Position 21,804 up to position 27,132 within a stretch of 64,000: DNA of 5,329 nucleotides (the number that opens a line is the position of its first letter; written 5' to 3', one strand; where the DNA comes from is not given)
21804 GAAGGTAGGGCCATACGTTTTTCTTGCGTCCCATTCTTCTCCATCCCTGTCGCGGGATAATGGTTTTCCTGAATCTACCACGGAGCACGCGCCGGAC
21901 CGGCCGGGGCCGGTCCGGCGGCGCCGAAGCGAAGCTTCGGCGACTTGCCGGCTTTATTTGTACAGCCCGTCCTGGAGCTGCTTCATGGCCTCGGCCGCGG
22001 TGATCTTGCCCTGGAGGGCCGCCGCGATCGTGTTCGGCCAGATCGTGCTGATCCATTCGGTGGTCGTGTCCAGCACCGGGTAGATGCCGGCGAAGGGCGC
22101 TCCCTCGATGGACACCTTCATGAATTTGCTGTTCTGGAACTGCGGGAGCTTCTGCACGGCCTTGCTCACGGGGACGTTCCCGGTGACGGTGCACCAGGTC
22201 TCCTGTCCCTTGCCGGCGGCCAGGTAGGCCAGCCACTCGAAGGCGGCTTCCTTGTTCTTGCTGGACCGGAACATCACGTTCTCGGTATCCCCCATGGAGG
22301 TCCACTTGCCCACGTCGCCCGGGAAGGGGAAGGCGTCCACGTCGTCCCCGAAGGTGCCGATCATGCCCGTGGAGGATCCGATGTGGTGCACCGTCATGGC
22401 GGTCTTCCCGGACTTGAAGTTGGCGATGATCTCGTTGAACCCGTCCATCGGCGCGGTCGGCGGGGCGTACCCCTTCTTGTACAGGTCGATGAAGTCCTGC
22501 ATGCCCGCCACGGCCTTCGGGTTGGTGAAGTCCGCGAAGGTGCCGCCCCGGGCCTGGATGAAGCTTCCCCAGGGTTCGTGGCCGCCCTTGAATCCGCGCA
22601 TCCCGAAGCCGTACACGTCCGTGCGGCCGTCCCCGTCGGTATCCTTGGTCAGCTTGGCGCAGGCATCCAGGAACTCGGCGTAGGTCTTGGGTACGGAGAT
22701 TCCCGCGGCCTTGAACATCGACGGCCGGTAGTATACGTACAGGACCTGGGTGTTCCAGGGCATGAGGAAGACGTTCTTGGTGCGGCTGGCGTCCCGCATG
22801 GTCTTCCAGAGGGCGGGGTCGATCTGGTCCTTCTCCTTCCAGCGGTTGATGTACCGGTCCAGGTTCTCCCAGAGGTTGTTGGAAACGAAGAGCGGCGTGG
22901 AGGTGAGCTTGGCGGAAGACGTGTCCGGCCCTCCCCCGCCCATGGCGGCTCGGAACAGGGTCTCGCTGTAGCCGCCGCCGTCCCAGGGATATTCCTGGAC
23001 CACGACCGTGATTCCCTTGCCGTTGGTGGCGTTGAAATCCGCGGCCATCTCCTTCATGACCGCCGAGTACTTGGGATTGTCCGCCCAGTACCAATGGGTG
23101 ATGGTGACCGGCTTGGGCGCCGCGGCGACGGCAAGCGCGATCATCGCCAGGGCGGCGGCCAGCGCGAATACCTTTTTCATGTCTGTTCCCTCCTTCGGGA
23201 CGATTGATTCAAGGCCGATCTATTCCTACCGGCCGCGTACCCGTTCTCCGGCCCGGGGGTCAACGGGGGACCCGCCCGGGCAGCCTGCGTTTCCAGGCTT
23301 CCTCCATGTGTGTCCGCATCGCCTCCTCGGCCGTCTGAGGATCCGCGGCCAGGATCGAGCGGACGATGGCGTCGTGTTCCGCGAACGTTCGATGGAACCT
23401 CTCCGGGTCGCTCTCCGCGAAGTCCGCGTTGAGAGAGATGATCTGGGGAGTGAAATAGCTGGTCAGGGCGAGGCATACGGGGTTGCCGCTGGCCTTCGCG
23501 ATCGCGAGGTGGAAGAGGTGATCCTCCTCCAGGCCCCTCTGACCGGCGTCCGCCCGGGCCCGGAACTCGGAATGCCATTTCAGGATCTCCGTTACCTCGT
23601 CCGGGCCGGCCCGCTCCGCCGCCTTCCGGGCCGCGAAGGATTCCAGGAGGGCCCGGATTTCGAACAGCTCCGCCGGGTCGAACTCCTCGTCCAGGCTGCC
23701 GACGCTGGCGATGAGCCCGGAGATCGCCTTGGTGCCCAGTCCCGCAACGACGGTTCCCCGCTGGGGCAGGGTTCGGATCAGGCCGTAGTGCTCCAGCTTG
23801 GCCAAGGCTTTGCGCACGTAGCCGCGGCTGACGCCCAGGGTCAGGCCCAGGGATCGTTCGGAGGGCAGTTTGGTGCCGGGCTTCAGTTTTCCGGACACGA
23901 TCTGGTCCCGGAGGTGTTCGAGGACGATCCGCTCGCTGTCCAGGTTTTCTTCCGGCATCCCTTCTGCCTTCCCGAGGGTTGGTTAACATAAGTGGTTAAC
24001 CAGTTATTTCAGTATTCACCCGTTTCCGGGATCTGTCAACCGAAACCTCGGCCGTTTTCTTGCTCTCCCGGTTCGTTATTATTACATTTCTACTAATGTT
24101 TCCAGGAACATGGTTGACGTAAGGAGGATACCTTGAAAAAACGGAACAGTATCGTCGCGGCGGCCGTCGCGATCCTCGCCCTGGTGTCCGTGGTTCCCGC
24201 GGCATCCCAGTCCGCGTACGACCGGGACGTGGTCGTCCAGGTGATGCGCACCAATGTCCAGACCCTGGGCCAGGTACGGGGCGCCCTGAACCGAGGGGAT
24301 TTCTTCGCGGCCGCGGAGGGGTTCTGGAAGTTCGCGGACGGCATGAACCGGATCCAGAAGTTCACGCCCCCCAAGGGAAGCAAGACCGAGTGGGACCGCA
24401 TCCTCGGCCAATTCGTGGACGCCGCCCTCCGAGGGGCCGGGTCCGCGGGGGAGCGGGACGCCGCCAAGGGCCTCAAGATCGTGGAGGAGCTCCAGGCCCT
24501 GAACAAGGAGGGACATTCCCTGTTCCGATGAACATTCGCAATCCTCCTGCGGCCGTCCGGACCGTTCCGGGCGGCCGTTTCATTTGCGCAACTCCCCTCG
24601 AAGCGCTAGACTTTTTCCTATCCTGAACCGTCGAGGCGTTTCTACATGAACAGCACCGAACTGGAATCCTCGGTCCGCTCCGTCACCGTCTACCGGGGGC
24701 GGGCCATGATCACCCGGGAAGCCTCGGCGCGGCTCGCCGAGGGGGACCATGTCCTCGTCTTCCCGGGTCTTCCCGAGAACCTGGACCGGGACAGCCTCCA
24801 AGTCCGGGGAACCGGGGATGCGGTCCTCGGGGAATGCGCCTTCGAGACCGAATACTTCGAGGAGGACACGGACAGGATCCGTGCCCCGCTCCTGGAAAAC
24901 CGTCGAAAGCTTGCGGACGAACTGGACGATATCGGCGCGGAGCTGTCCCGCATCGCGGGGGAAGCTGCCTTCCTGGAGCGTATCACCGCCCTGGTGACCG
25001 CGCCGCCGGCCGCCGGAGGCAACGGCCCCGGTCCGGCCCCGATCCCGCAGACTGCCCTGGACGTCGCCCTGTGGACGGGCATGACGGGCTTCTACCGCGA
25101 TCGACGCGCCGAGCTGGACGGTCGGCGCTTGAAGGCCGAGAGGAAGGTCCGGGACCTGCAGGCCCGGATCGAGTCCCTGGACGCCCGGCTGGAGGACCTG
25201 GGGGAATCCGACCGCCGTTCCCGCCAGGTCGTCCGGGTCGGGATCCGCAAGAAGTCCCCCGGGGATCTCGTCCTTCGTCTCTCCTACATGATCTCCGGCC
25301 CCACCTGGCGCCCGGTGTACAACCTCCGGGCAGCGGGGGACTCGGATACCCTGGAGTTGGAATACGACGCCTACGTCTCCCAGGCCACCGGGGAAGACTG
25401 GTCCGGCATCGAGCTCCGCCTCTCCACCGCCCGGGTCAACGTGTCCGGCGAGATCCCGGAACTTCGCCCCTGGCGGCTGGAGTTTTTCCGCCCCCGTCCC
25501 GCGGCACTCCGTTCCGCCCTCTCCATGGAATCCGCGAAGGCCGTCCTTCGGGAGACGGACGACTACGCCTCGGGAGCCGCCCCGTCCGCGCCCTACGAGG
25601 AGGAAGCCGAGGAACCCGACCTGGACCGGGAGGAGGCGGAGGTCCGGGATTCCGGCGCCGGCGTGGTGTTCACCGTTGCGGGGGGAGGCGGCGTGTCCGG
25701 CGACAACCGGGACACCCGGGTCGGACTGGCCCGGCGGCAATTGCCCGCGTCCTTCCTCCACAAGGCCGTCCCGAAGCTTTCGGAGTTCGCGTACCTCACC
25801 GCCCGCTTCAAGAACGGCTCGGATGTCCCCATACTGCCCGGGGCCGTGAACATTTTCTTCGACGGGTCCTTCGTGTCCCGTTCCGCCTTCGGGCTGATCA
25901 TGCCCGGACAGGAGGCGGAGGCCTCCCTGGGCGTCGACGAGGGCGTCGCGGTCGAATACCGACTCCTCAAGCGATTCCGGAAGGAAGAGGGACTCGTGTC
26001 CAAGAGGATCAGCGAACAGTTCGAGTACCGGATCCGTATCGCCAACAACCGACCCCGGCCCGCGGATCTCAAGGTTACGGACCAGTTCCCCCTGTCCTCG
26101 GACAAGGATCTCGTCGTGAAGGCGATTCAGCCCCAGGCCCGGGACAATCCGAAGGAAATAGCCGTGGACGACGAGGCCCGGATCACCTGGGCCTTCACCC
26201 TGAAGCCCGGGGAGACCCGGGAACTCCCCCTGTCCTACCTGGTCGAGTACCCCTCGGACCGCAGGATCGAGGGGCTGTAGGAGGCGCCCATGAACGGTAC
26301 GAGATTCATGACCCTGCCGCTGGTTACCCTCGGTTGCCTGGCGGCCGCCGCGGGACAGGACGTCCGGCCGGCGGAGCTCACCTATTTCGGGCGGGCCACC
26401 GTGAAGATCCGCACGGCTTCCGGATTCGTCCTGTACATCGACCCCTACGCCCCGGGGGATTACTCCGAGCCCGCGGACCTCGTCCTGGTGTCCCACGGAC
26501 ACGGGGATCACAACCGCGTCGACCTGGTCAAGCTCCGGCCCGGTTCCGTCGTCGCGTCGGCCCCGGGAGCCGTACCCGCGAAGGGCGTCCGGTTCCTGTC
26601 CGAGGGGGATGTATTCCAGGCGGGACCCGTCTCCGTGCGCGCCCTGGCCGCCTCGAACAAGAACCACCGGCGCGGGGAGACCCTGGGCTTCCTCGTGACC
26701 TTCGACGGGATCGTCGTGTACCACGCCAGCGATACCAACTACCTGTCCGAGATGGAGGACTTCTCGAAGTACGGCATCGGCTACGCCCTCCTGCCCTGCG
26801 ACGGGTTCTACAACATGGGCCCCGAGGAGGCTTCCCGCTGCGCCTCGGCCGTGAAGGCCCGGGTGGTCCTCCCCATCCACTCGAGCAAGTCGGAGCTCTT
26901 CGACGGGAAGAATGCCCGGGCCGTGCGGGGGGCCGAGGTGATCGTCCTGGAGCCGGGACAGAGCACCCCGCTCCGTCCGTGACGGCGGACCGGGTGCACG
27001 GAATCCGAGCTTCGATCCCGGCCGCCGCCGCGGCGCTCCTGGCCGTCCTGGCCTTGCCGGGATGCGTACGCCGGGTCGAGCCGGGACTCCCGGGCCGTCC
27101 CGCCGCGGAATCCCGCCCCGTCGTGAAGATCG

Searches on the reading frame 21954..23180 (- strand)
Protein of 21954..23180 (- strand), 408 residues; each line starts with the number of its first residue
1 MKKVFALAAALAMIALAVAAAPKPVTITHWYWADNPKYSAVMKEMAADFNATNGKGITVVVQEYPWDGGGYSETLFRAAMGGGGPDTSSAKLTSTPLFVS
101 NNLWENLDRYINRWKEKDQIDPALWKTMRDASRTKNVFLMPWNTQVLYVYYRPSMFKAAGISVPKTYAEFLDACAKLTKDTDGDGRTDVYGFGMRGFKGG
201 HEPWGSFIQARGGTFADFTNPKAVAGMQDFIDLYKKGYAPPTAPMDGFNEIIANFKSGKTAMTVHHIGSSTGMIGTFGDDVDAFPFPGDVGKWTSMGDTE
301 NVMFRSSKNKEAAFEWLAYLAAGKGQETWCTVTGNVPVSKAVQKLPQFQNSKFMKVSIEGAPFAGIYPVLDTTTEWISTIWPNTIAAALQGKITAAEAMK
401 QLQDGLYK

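Call 61: search_protein_families(library=pfam, proteins=[window:21954-23180:-], max_evalue=0.00001)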
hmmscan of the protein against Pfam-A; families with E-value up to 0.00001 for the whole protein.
window:21954-23180:- (408 aa): 2 families
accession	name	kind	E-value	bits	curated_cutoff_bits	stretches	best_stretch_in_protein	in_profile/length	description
PF13416.11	SBP_bac_8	-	2.4e-30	106.7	27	1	44-352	1-275/279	Bacterial extracellular solute-binding protein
PF01547.30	SBP_bac_1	-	2e-26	94.2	26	1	36-326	5-306/307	Bacterial extracellular solute-binding protein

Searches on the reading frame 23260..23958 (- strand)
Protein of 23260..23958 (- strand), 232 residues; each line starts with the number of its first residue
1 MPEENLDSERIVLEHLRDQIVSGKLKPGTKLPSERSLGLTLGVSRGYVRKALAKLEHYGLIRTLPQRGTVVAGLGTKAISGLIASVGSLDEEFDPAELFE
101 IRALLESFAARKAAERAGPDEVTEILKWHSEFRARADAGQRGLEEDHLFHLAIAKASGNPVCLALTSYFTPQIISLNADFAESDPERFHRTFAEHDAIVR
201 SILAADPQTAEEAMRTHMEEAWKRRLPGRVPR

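Call 61: search_protein_families(library=pfam, proteins=[window:23260-23958:-], max_evalue=0.00001)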
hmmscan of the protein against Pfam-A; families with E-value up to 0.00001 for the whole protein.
window:23260-23958:- (232 aa): 2 families
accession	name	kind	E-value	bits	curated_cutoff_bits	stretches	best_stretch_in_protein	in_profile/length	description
PF07729.17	FCD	-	4.4e-26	92.2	24.3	1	97-219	1-124/125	FCD domain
PF00392.27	GntR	-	1.1e-17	63.9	27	1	12-71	5-64/64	Bacterial regulatory proteins, gntR family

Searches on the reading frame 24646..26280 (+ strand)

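Call 61: search_protein_families(library=pfam, proteins=[window:24646-26280:+], max_evalue=0.00001)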
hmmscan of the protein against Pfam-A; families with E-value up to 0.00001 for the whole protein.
window:24646-26280:+ (544 aa): 2 families
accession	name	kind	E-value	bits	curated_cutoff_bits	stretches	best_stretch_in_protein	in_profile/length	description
PF13598.12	DUF4139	-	2.2e-52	178.2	31.8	1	210-536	1-204/205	Domain of unknown function (DUF4139)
PF13600.11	DUF4140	-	1.4e-18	67.6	27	1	13-110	1-98/98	N-terminal domain of unknown function (DUF4140)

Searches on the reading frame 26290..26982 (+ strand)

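Call 61: search_protein_families(library=pfam, proteins=[window:26290-26982:+], max_evalue=0.00001)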
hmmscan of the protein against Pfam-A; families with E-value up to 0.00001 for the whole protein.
window:26290-26982:+ (230 aa): 2 families
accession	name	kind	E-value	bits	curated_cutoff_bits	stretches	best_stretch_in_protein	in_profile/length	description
PF13483.12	Lactamase_B_3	-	4.4e-24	85.7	24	1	29-197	1-160/160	Beta-lactamase superfamily domain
PF12706.13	Lactamase_B_2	-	4e-14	53.1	27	1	54-197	23-199/200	Beta-lactamase superfamily domain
